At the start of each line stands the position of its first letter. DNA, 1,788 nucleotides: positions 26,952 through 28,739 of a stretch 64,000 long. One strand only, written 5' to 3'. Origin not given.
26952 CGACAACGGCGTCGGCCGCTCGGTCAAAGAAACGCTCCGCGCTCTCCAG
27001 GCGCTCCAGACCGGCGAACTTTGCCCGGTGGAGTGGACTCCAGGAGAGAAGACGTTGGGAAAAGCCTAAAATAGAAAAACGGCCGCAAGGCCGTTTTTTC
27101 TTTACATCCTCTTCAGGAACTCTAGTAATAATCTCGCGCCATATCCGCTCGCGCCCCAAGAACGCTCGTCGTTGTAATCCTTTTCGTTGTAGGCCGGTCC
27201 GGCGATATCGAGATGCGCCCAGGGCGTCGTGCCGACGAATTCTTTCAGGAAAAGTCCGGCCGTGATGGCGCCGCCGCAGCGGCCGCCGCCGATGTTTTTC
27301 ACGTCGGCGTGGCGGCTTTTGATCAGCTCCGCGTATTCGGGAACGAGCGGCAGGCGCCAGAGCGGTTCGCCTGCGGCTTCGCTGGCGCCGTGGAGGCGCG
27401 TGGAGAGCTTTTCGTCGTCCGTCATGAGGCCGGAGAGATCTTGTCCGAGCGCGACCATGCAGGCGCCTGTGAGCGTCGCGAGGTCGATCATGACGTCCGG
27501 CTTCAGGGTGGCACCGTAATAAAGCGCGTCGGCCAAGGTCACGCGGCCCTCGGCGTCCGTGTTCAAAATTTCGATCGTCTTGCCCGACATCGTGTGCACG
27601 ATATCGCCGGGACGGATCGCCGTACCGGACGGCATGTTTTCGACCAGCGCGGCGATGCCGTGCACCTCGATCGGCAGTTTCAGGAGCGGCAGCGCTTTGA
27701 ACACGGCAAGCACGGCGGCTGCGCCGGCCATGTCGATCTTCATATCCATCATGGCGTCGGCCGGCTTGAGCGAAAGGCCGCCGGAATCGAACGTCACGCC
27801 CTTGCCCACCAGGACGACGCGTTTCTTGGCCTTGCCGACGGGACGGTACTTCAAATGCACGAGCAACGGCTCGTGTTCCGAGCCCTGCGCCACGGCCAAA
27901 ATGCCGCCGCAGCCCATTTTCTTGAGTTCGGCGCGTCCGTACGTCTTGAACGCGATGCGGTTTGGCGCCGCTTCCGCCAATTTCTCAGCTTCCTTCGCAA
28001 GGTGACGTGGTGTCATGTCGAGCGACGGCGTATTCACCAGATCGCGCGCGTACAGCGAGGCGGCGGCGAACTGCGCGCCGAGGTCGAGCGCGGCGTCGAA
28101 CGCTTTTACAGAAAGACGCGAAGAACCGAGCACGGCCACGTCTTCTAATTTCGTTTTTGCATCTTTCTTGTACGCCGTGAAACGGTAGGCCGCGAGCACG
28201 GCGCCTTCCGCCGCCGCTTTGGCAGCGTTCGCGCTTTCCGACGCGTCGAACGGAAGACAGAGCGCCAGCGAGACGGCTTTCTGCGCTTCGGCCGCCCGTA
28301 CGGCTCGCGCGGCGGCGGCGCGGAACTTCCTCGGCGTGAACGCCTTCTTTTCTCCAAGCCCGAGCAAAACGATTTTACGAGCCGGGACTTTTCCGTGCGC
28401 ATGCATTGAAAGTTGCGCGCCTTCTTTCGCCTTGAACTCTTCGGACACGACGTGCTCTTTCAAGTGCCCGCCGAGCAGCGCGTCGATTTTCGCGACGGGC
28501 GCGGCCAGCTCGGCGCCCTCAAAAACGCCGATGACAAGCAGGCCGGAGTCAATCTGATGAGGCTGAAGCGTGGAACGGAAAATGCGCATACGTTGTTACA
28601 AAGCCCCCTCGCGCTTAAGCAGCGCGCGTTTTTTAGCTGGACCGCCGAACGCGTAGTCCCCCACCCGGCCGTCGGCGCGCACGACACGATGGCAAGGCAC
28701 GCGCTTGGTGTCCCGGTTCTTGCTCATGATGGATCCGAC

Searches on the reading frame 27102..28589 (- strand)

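Call 85: search_protein_families(library=pfam, proteins=[window:27102-28589:-], max_evalue=0.00001)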
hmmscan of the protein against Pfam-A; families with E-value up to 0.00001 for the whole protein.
window:27102-28589:- (495 aa): 2 families
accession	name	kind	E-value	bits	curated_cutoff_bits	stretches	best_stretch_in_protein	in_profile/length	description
PF00883.26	Peptidase_M17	-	4.4e-123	410.9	25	1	180-488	2-309/310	Cytosol aminopeptidase family, catalytic domain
PF02789.23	Peptidase_M17_N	-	6.6e-29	100.9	23.4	1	19-143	1-128/129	Cytosol aminopeptidase family, N-terminal domain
